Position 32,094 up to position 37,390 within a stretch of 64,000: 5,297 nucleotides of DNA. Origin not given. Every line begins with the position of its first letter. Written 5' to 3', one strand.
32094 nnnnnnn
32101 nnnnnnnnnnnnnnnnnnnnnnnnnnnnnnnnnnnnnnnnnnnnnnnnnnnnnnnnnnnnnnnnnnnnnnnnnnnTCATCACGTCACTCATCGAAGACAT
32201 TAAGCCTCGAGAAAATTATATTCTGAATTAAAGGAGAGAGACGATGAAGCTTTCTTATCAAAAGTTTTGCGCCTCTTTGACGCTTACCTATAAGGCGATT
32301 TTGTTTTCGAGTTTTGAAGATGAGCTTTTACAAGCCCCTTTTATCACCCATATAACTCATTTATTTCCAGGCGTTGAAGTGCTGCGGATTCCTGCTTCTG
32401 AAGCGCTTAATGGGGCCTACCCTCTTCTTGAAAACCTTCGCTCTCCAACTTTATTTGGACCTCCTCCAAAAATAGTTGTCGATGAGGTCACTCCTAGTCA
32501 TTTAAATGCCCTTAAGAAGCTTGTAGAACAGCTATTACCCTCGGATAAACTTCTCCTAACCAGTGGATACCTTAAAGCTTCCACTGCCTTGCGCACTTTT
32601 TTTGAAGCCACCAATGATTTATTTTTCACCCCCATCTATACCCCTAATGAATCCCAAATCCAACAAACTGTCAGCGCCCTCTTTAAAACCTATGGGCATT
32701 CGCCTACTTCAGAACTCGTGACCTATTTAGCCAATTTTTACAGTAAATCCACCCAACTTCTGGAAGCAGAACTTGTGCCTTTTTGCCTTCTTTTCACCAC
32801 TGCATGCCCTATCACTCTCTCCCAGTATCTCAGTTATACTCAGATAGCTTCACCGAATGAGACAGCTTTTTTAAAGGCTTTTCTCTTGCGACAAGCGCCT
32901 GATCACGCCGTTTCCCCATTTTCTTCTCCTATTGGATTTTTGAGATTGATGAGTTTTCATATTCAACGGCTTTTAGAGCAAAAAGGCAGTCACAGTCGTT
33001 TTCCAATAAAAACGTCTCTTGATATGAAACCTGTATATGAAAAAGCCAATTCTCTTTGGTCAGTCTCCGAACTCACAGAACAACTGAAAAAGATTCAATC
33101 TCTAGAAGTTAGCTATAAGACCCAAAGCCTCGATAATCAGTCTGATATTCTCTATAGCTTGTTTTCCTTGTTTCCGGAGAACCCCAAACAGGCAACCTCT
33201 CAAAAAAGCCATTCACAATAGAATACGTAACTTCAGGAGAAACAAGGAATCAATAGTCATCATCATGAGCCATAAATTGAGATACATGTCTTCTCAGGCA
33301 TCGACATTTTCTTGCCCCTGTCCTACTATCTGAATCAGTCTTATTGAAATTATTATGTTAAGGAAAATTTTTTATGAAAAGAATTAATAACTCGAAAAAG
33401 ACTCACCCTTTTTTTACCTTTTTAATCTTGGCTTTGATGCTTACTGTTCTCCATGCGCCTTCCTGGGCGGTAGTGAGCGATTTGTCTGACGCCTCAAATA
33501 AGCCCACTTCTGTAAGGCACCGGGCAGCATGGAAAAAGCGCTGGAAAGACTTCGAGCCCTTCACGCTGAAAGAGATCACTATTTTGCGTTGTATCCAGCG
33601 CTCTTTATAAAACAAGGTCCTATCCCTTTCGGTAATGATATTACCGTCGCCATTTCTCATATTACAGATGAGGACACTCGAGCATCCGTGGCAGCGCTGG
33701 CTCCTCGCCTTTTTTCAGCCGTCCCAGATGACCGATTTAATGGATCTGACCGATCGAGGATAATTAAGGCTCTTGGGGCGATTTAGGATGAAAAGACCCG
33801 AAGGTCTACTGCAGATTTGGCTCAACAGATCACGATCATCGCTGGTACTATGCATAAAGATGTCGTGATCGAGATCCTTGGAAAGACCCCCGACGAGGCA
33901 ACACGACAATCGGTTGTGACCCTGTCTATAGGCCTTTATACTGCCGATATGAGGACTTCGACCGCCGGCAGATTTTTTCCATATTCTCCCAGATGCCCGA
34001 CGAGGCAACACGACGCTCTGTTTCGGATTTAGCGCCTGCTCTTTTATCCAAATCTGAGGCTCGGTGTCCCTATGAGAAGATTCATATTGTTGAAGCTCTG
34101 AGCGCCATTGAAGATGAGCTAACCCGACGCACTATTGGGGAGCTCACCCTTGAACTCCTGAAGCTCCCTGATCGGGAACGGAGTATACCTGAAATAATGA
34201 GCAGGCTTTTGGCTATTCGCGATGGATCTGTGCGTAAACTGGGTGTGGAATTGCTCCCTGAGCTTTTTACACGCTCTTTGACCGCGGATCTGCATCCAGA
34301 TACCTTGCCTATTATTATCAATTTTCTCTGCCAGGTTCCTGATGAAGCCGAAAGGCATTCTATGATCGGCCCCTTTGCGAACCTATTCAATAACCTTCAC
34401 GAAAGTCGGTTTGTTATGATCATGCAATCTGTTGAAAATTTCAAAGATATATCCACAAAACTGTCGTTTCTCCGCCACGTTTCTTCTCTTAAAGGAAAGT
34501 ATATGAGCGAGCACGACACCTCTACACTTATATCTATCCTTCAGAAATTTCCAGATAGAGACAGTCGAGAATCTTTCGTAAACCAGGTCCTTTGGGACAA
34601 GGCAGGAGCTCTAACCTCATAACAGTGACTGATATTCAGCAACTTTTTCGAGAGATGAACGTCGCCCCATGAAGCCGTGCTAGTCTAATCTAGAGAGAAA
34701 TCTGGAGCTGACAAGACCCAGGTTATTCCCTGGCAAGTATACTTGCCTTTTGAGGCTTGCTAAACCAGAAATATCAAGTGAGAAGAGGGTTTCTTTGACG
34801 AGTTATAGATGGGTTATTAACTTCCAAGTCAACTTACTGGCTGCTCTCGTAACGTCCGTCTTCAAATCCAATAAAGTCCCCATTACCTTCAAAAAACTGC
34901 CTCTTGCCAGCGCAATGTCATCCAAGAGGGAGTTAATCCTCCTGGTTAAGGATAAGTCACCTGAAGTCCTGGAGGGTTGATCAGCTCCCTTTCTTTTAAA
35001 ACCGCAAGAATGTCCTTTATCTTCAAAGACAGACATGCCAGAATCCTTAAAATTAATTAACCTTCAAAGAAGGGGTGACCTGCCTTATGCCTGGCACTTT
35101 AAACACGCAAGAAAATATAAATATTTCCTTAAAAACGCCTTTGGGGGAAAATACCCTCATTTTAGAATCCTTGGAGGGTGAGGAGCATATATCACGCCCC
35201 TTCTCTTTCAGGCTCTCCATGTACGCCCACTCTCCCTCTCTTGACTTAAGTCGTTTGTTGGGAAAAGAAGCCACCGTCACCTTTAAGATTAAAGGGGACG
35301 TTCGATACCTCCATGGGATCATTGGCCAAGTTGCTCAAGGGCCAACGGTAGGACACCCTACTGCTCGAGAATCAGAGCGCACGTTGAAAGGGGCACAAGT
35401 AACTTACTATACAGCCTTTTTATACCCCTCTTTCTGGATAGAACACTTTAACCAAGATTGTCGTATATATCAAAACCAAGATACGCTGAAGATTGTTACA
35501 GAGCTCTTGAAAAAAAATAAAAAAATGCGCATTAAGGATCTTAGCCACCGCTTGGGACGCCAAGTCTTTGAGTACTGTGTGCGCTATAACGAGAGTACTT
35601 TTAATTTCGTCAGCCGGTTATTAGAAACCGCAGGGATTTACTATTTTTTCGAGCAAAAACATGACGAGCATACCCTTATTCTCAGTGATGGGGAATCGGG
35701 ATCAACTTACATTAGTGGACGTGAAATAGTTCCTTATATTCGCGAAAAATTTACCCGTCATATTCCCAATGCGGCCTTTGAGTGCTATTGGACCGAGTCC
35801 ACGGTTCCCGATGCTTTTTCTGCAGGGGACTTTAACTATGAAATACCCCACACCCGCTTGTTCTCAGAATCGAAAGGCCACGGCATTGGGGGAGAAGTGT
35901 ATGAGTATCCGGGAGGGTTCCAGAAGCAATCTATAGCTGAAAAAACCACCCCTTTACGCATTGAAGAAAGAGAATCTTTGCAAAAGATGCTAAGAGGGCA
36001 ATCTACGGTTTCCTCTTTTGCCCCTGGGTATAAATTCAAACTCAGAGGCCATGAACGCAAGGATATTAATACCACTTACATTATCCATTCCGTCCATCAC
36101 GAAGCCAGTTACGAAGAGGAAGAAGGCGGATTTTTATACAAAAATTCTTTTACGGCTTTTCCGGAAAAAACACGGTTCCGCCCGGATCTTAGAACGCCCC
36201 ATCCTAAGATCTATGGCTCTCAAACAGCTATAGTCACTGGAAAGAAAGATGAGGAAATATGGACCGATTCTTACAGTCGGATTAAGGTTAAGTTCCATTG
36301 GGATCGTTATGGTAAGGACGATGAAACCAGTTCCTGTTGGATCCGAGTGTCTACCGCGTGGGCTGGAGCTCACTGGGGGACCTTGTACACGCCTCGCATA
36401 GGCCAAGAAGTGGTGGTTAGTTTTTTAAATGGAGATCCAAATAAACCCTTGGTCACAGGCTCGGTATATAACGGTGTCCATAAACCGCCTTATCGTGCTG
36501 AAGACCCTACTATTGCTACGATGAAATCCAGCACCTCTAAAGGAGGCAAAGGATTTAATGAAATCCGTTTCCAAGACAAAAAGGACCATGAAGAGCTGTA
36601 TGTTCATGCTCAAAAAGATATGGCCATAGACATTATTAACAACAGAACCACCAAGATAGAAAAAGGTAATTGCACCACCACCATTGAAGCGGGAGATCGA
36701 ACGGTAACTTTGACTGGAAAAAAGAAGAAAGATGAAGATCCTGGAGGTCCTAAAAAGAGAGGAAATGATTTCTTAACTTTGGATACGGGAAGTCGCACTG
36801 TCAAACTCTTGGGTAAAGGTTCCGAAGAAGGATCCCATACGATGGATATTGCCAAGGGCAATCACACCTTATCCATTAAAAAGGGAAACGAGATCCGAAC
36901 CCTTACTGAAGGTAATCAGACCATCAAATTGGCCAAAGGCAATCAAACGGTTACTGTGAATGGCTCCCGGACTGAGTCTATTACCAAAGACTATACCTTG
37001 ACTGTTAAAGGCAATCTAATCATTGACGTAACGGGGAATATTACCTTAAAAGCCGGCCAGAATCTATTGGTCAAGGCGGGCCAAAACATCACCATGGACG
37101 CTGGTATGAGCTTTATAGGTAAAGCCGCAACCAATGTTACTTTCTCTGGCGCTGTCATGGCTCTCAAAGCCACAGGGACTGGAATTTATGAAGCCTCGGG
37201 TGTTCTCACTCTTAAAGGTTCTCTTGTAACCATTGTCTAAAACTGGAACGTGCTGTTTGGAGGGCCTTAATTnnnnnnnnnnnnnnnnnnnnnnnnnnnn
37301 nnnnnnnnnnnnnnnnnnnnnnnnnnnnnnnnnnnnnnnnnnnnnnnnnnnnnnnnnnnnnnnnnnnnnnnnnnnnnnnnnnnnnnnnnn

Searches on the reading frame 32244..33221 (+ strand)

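Call 7: search_protein_families(library=pfam, proteins=[window:32244-33221:+], max_evalue=0.001)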
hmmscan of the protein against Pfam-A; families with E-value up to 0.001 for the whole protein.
window:32244-33221:+ (325 aa): 0 families

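Call 89: search_protein_families(library=pfam, proteins=[window:32244-33221:+], max_evalue=1)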
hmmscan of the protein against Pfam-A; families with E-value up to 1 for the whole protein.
window:32244-33221:+ (325 aa): 1 family
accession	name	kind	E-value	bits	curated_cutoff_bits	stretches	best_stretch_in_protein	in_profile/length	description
PF06384.16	ICAT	-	0.18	12.6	25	1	87-120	23-53/78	Beta-catenin-interacting protein ICAT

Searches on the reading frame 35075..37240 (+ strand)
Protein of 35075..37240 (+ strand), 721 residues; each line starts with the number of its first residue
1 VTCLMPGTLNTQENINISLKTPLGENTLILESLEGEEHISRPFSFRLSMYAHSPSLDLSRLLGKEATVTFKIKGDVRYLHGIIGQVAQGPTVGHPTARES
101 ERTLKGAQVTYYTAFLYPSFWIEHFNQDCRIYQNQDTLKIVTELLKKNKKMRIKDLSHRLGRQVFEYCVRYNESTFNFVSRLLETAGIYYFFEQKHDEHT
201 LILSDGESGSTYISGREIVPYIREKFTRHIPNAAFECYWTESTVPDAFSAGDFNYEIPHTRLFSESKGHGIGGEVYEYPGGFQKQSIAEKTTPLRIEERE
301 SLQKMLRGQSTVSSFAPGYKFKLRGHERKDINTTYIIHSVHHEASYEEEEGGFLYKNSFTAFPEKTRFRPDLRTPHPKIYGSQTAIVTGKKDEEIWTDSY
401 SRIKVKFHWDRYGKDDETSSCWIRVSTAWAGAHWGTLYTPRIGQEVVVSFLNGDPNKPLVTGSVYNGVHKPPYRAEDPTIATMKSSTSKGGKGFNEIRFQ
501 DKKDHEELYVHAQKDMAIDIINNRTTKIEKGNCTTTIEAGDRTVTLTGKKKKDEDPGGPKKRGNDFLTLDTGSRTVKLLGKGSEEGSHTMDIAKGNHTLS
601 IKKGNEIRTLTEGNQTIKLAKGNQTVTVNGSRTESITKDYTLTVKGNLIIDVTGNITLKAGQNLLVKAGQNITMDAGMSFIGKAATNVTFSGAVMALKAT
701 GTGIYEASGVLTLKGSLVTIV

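Call 7: search_protein_families(library=pfam, proteins=[window:35075-37240:+], max_evalue=0.001)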
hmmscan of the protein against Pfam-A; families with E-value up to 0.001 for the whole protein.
window:35075-37240:+ (721 aa): 4 families
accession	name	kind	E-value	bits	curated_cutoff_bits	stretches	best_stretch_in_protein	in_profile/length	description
PF05954.17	Phage_GPD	-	3.6e-65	220.6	30.1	1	36-345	1-302/305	Phage tail baseplate hub (GPD)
PF22178.3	Gp5_trimer_C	-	1.2e-21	77.4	30.9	2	482-548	2-66/112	Bacteriophage T4 gp5 C-terminal trimerisation domain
PF04717.18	Phage_base_V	-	3.7e-14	53.3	23.8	1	398-465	12-75/75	Type VI secretion system/phage-baseplate injector OB domain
PF20093.5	DUF6484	-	6.6e-05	24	27.6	1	440-462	37-59/61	Domain of unknown function (DUF6484)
